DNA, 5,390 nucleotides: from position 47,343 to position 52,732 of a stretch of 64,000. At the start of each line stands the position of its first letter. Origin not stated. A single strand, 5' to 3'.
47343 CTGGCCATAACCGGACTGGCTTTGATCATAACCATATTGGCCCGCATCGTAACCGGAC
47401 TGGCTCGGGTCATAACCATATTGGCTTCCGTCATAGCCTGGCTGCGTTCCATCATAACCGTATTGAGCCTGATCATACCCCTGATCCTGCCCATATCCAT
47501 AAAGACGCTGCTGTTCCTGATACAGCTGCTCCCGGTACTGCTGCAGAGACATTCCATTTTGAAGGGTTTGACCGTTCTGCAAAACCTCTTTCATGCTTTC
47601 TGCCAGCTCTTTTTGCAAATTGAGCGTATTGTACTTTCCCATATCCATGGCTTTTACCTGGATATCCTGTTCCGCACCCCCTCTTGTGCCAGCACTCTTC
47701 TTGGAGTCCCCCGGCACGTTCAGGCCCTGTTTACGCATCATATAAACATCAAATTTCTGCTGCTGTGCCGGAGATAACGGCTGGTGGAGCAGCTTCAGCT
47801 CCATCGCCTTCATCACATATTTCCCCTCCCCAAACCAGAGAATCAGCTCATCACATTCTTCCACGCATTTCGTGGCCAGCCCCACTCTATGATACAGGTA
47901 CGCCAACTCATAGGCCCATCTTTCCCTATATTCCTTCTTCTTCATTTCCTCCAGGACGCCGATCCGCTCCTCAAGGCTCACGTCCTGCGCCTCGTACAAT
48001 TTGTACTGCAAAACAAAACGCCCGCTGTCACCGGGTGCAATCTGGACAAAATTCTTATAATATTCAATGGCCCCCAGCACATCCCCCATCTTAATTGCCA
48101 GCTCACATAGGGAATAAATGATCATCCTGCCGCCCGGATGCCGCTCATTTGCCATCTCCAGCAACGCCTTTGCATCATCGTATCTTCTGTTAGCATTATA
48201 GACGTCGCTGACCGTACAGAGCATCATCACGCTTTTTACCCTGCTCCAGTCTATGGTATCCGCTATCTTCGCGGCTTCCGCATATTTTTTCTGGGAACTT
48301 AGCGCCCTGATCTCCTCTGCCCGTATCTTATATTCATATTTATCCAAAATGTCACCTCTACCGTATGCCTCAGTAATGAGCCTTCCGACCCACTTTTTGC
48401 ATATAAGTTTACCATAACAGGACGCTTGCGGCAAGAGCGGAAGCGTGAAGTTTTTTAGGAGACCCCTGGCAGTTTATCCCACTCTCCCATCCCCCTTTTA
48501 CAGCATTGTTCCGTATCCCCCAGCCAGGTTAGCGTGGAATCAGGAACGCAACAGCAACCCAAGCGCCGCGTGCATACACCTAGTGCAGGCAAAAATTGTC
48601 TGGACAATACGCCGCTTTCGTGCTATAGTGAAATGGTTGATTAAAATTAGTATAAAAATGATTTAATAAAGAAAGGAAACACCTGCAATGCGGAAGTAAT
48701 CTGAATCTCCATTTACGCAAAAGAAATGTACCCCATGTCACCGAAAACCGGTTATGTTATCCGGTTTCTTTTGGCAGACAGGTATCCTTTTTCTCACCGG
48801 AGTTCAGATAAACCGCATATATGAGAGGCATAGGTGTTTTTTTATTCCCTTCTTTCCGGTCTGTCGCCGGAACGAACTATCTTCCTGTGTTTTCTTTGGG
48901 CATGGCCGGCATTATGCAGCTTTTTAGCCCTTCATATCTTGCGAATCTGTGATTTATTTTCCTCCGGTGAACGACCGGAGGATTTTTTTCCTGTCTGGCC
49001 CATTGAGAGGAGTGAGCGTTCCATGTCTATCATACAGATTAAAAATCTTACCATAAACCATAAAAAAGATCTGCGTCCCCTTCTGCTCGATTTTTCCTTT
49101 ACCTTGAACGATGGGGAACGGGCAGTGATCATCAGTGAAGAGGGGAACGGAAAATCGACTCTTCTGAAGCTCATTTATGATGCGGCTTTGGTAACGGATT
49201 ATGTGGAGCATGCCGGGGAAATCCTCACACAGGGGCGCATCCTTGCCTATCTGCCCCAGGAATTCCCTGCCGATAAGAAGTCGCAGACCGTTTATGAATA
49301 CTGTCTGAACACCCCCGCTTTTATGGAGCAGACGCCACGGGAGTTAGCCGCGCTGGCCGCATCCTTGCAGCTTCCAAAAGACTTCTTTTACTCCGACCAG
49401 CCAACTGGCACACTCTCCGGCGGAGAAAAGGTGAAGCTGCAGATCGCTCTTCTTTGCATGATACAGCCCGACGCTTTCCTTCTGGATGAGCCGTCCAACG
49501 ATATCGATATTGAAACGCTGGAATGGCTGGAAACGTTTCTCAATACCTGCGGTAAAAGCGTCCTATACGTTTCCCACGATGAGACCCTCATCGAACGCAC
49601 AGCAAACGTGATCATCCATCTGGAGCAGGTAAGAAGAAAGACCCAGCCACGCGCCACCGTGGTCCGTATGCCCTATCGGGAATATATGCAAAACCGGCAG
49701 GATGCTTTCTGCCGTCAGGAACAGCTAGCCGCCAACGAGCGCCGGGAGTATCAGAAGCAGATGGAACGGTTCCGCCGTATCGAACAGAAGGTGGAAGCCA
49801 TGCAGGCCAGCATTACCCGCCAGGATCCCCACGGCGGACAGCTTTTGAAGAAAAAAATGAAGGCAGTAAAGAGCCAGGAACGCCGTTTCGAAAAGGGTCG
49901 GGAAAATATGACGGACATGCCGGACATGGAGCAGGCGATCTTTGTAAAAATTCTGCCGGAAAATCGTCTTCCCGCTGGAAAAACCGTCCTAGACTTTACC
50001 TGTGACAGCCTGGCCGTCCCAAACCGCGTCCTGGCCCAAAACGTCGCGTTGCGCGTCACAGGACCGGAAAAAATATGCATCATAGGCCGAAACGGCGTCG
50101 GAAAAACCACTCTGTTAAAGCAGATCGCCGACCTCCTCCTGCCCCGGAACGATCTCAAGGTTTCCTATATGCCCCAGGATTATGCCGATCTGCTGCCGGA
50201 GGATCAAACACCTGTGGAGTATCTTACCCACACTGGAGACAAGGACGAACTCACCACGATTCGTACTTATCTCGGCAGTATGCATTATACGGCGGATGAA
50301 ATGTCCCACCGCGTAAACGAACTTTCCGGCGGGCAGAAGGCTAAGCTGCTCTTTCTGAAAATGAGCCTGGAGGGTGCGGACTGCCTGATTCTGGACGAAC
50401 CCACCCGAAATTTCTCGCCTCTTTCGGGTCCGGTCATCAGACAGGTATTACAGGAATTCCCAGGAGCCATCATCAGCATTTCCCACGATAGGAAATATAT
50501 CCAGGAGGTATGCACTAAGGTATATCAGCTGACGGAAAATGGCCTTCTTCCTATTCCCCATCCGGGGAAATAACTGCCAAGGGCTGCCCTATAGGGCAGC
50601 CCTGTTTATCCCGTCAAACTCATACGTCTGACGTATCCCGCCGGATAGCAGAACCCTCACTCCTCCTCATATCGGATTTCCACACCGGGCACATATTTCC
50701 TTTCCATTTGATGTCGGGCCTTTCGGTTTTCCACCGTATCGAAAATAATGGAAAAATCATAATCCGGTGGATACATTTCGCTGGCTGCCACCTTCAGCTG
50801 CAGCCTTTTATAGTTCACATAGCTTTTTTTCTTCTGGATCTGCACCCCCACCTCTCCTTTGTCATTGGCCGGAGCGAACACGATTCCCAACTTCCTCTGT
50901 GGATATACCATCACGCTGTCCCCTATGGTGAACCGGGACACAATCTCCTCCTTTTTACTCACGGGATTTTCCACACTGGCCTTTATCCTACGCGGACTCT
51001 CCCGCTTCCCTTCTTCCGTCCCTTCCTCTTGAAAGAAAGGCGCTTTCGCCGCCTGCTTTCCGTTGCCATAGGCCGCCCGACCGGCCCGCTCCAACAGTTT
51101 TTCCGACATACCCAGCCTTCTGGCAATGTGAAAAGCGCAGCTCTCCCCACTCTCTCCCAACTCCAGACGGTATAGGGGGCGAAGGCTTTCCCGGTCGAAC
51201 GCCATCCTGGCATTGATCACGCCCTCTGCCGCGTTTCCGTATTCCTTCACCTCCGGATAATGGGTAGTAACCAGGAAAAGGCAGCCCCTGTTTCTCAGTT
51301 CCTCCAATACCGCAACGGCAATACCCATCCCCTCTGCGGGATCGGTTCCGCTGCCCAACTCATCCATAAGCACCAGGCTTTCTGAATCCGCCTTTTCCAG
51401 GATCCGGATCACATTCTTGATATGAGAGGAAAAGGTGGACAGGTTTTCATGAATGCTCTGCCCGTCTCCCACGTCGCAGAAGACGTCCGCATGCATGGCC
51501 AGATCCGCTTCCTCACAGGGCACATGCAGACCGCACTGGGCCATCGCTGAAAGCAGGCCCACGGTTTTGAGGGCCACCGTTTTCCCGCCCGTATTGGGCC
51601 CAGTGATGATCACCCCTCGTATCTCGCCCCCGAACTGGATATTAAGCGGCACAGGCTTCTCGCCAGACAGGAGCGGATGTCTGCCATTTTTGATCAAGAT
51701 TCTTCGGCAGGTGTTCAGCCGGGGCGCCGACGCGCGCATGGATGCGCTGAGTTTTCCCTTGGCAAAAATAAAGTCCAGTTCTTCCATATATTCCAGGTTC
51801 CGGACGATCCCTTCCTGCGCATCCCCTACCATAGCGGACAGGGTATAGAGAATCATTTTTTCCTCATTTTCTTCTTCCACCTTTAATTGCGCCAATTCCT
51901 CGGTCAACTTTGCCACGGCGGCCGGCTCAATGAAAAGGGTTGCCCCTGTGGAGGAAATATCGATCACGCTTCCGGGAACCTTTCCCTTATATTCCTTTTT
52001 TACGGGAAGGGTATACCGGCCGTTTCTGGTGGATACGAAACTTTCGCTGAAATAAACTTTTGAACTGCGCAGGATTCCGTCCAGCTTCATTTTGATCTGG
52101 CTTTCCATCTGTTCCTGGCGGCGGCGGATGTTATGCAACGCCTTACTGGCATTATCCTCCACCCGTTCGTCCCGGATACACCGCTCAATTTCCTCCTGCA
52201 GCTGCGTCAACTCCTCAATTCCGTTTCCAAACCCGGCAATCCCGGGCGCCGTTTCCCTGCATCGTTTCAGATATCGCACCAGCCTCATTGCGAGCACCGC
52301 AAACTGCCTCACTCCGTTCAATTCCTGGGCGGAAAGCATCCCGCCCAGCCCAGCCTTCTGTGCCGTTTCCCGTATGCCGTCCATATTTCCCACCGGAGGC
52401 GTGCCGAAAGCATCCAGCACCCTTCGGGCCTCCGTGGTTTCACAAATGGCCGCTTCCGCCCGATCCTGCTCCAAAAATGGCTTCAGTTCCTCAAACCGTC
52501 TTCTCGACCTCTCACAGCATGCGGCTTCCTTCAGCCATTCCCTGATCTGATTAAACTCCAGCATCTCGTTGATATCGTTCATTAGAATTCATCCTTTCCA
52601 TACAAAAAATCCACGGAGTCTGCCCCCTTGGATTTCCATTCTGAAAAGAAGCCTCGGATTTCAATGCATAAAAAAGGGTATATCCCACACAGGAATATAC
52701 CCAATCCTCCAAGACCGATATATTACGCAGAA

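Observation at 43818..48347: Giant TPR / low-complexity / pseudo-AAA+ protein encoded next to glgB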

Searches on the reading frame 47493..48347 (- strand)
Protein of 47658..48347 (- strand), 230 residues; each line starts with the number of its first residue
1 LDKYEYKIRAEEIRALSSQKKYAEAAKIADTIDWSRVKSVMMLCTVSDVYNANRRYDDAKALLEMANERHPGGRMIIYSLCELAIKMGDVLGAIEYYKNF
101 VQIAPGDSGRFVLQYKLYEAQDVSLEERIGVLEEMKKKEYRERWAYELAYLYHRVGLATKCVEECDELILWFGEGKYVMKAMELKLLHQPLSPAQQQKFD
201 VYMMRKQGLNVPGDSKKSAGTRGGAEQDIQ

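Call 5: search_protein_families(library=pfam, proteins=[window:47658-48347:-], max_evalue=1)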
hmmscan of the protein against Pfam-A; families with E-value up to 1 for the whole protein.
window:47658-48347:- (230 aa): 10 families
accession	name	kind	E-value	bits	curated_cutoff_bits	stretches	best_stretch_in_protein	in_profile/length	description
PF14559.12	TPR_19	-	5.3e-05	23.9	25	1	52-96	3-47/68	Tetratricopeptide repeat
PF13428.12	TPR_14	-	6.4e-05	23.7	23.5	1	48-78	9-39/44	Tetratricopeptide repeat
PF07719.23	TPR_2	-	0.0015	18.9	27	1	78-107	5-34/34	Tetratricopeptide repeat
PF25058.1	ARM_TT21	-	0.0022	18.4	27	1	27-99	44-119/155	Tetratricopeptide repeat protein 21 ARM repeat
PF13174.12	TPR_6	-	0.01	16.9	26.3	0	50-72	10-32/33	Tetratricopeptide repeat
PF08774.17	VRR_NUC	-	0.013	16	23.8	1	168-202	67-102/116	VRR-NUC domain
PF13432.12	TPR_16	-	0.015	16.2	32.7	1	52-107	9-64/65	Tetratricopeptide repeat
PF13429.12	TPR_15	-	0.039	13.8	26.2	1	10-108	81-180/280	Tetratricopeptide repeat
PF13374.12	TPR_10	-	0.16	12.5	27.5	0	47-66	9-28/42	Tetratricopeptide repeat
PF13181.12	TPR_8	-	0.45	11.3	25.7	0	83-106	10-33/34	Tetratricopeptide repeat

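Call 6: search_protein_families(library=ncbifam, proteins=[window:47658-48347:-], max_evalue=1)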
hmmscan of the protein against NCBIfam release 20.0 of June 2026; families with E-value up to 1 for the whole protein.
window:47658-48347:- (230 aa): 6 families
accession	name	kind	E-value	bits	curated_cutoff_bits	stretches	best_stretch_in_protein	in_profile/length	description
TIGR02917.1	PEP_TPR_lipo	equivalog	9.1e-06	23.8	312.2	1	22-163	447-588/899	XrtA/PEP-CTERM system TPR-repeat protein PrsT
NF052400.1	M48_BAM_BepA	equivalog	2.1e-05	23.5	570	1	16-127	317-428/483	beta-barrel assembly-enhancing protease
NF040959.1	MamA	equivalog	0.0004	19.9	200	1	15-107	80-172/204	magnetosome protein MamA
NF005457.0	PRK07051.1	equivalog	0.002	18.3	87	1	80-123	27-69/80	acetyl-CoA carboxylase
TIGR03302.1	OM_YfiO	subfamily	0.021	14.3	81.4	1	53-185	46-159/239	outer membrane protein assembly factor BamD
TIGR02521.1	type_IV_pilW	equivalog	0.037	13.6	154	1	53-121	148-216/234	type IV pilus biogenesis/stability protein PilW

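Call 44: search_solved_structures(query=A2, max_evalue=1)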
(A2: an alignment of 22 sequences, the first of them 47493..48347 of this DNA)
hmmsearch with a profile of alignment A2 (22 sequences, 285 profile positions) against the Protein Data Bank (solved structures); distinct sequences matched with E-value up to 1: 33.
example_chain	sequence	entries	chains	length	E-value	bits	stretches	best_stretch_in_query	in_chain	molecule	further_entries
9qhb_A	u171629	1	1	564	6e-14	55.5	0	50-107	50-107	Engineered tetratricopeptide repeat protein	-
8bu0_A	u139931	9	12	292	2.1e-09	40.6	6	50-107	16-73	Consensus tetratricopeptide repeat protein | Crystal structure of an 8-repeat consensus TPR superhelix with Zinc. | Monomer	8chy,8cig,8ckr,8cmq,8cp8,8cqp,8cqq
9qhc_A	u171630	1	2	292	9.2e-09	38.5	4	50-107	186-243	Engineered tetratricopeptide repeat protein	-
7obi_A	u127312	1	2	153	1e-07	35.1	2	40-108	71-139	CTPR-rv4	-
8ch0_A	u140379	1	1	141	2.4e-05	27.3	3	49-107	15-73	Consensus tetratricopeptide repeat protein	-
2fo7_A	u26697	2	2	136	2.7e-05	27.1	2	49-107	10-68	SYNTHETIC CONSENSUS TPR PROTEIN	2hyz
1na0_A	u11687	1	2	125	8e-05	25.6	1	50-107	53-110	designed protein CTPR3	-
6vfi_B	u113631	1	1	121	0.00017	24.5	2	55-108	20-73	O43_dn18B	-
6v8e_A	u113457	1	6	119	0.00022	24.1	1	55-108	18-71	Designed protein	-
6vfh_A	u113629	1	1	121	0.00025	24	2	55-109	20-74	T33_dn10A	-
2wqh_A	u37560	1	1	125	0.00038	23.3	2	49-108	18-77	CTPR3Y3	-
6vl6_A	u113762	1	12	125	0.00045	23.1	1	55-107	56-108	T33_dn2A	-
6vfj_B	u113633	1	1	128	0.00099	22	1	49-116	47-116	I53_dn5B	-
8ump_A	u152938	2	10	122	0.0016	21.3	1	54-109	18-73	T33-ml35-redesigned-TPR-domain-fold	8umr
5hrz_A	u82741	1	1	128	0.0024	20.7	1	55-108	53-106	TPR domain protein 1na0C3_3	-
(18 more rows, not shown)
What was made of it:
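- On TPR repeat proteins: The family profile hits consensus TPR proteins at E = 6e-14 (call 44).
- Checked: A family profile matches consensus TPR proteins at E = 6e-14 (call 44).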

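Call 51: predict_structure(alignment_id=A2)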
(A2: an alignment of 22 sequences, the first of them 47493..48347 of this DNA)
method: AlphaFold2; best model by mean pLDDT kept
length: 285 residues; sequences in the alignment: 22
mean_pLDDT: 86.4   pTM: 0.69
mean pLDDT of the five models: 86.4, 86.2, 86.2, 86.0, 84.6
residues with pLDDT >= 90: 205; 70-90: 22; 50-70: 31; < 50: 27
segments of 3 or more residues with pLDDT < 50: 217-236, 259-263
pLDDT, mean of each block of 10 residues (from residue 1): 92 97 98 95 98 98 98 97 98 98 97 98 98 97 98 98 98 97 98 97 91 58 40 45 60 54 58 81 66
secondary structure, 60 per line:
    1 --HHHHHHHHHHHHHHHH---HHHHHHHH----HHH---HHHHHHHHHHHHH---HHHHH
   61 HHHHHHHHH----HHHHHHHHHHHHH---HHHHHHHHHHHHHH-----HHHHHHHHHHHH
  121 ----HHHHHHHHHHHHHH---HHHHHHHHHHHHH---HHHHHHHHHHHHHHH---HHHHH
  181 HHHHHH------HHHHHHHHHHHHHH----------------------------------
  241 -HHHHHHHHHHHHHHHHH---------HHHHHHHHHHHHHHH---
elements in order: H3-18 H22-29 H40-52 H56-69 H74-86 H90-103 H109-120 H125-138 H142-154 H158-172 H176-186 H193-206 H242-258 H268-282
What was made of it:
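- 47580..47666 (-): Conserved short motif 2, aa 228-256: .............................. Predicted helical at low confidence (call 51).
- On TPR repeat proteins: The model has 12 helices, with pLDDT ~97 over residues 1-200 (call 51).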

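Call 54: fold_search(model_id=the predicted structure, library=pdb)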
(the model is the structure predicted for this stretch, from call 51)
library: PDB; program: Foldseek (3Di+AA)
matches with E <= 10: 1592; with E <= 0.001: 222
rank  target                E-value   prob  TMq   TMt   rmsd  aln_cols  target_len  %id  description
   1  8chy                  2.1e-07  1.00  0.49  0.51   8.7       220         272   18  Crystal structure of an 8-repeat consensus TPR superhelix with Zinc. (released 2024-02-21)
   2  9qhc_B                5.8e-07  1.00  0.48  0.50   8.4       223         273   18  Crystal structure of 8-repeat CTPR protein with eliminated coordination sites (released 2025-10-22)
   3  9qhb                  6.7e-07  1.00  0.49  0.51   8.4       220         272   19  Crystal structure of 16-repeat CTPR protein with eliminated coordination sites (released 2025-10-22)
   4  9qhc_A                1.5e-06  1.00  0.48  0.49  14.5       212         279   19  Crystal structure of 8-repeat CTPR protein with eliminated coordination sites (released 2025-10-22)
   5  6eou                  4.5e-06  1.00  0.47  0.40   5.3       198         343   14  O-GlcNAc transferase TPR domain with the intellectual disability associated mutation L254F (released 2018-05-09)
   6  1w3b_B                8.7e-06  1.00  0.49  0.39   6.2       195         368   14  The superhelical TPR domain of O-linked GlcNAc transferase reveals structural similarities to importin alpha. (released 2004-09-09)
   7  1w3b_A                1.3e-05  1.00  0.49  0.38   4.9       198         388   14  The superhelical TPR domain of O-linked GlcNAc transferase reveals structural similarities to importin alpha. (released 2004-09-09)
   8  9gzg_A                1.8e-05  1.00  0.46  0.78   3.2       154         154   21  Crystal structure of CTPR4E4 mutant (released 2025-10-15)
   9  4r7s                  2.2e-05  1.00  0.51  0.56   8.3       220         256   10  Crystal structure of a tetratricopeptide repeat protein (PARMER_03812) from Parabacteroides merdae ATCC 43184 at 2.39 A  (released 2014-10-01)
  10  5lfl_D                2.4e-05  1.00  0.47  0.70   3.4       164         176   14  MamA RS-1 ArsTM double mutant (released 2017-08-02)
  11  5lfl_A                2.4e-05  1.00  0.47  0.70   3.4       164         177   14  MamA RS-1 ArsTM double mutant (released 2017-08-02)
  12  5lfl_F                2.4e-05  1.00  0.47  0.70   3.4       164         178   14  MamA RS-1 ArsTM double mutant (released 2017-08-02)
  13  5nnp_E                2.9e-05  1.00  0.32  0.16  11.8       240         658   17  Structure of Naa15/Naa10 bound to HypK-THB (released 2017-06-14)
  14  4xi0_F                3.2e-05  1.00  0.47  0.69   3.3       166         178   16  MamA 41-end from Desulfovibrio magneticus RS-1 (released 2015-08-19)
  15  8dtg_B                3.4e-05  1.00  0.52  0.23   6.6       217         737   12  Cryo-EM structure of Arabidopsis SPY alternative conformation 1 (released 2023-03-08)
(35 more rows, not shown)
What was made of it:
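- On EccA: Calls 44, 54 (TPR) and 24, 32 (AAA+).
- On TPR repeat proteins: Top Foldseek matches are consensus TPR, the OGT TPR domain and MamA (call 54).
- Checked: The best Foldseek matches are consensus TPR, the OGT TPR domain and MamA (calls 51, 54).
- TPR fold: calls 44, 51, 54.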

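Call 63: find_homologous_proteins(query=A2, max_evalue=1e-10)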
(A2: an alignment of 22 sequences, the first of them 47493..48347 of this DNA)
Query A2 (22 sequences) (285 aa, profile of the alignment): 667 proteins with E <= 1e-10 among 6067 candidates; the best 120 are listed.
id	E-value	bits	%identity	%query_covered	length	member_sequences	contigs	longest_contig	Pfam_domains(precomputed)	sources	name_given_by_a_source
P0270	8.6e-136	470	64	91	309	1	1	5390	-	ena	-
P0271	2.4e-133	462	58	92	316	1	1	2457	-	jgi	jgi:hypothetical protein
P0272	1.5e-132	460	58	90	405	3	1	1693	-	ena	-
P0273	1.1e-131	457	59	90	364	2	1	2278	-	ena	-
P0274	1.1e-131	457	59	92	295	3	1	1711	-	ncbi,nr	ncbi:MAG: hypothetical protein K2K19_01430, partial [Acetatifactor sp.]|nr:hypothetical protein [Ace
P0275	8.6e-131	454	59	93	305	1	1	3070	-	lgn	-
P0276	2.7e-130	452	75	70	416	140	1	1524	-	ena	-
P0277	3.6e-130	452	57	90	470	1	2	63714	-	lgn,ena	-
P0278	3.6e-130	452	75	96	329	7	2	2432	-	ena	-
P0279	3.8e-130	452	56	96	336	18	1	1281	-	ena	-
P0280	4.0e-130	452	57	91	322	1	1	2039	-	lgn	-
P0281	4.7e-130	451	58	92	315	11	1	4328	-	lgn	-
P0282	5.1e-130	451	57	96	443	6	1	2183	-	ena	-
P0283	7.1e-130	451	72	73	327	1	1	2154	-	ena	-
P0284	7.2e-130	451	75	96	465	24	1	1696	-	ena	-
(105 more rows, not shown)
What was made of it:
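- Many database relatives are truncated at contig ends (call 63).
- Tried and rejected: A profile search with the TPR domain aimed at finding named relatives returned mostly contig-end fragments, all 'hypothetical protein' (call 63).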

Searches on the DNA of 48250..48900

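Call 34: search_rna_families(source=window, start=48250, end=48900, threshold=evalue, max_evalue=10)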
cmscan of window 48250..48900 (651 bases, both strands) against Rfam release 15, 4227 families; matches with E-value up to 10: 2.
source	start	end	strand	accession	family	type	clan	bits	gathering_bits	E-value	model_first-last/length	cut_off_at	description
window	48624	48721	+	RF02084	STnc130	Gene; sRNA;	-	17.4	55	7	1-135/135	no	Enterobacteria sRNA STnc130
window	48787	48814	+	RF01352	CRISPR-DR43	Gene; CRISPR;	CL00014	16.8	35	8.9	1-29/29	no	CRISPR RNA direct repeat element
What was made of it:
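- Tried and rejected: Rfam on the upstream region found no family (call 34).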

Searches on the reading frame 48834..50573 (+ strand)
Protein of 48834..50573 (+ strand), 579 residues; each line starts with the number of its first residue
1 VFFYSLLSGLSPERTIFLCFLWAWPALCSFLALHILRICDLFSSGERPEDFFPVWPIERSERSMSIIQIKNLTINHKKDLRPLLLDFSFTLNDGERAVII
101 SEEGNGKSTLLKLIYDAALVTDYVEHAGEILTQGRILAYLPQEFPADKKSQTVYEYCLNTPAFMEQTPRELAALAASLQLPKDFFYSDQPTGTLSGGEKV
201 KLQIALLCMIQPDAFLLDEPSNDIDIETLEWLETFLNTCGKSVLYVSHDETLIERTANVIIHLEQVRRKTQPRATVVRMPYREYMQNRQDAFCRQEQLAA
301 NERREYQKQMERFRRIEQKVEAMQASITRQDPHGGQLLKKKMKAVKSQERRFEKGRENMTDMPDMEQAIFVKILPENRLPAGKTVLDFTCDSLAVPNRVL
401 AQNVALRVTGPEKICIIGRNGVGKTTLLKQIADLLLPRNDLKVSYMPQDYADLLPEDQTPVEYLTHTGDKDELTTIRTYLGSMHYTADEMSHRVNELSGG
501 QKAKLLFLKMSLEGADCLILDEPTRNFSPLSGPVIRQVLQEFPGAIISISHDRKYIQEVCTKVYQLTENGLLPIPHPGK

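Call 10: search_protein_families(library=pfam, proteins=[window:48834-50573:+], max_evalue=0.00001)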
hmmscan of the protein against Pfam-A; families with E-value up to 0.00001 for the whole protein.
window:48834-50573:+ (579 aa): 6 families
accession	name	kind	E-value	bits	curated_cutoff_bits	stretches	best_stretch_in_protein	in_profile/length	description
PF00005.33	ABC_tran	-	1.1e-34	120.4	25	2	86-222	3-137/137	ABC transporter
PF13401.12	AAA_22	-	8e-08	33.1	27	0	414-522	8-92/130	AAA domain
PF25199.1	nSTAND_NTPase5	-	1.8e-06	28.3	34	0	407-453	37-83/145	Novel STAND NTPase 5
PF13555.12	AAA_29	-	3.2e-06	27.2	27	0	408-440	21-51/61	P-loop containing region of AAA domain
PF13304.12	AAA_21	-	6.5e-06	26.8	27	0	415-434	3-22/304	AAA domain, putative AbiEii toxin, Type IV TA system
PF00006.31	ATP-synt_ab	-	8.7e-06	26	29.5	0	85-120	5-39/213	ATP synthase alpha/beta family, nucleotide-binding domain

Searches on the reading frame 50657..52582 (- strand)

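Call 10: search_protein_families(library=pfam, proteins=[window:50657-52582:-], max_evalue=0.00001)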
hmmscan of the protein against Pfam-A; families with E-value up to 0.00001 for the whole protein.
window:50657-52582:- (641 aa): 1 family
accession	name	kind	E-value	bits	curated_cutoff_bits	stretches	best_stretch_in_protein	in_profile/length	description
PF00488.27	MutS_V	-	1e-38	133.6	30.2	1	324-502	1-182/188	MutS domain V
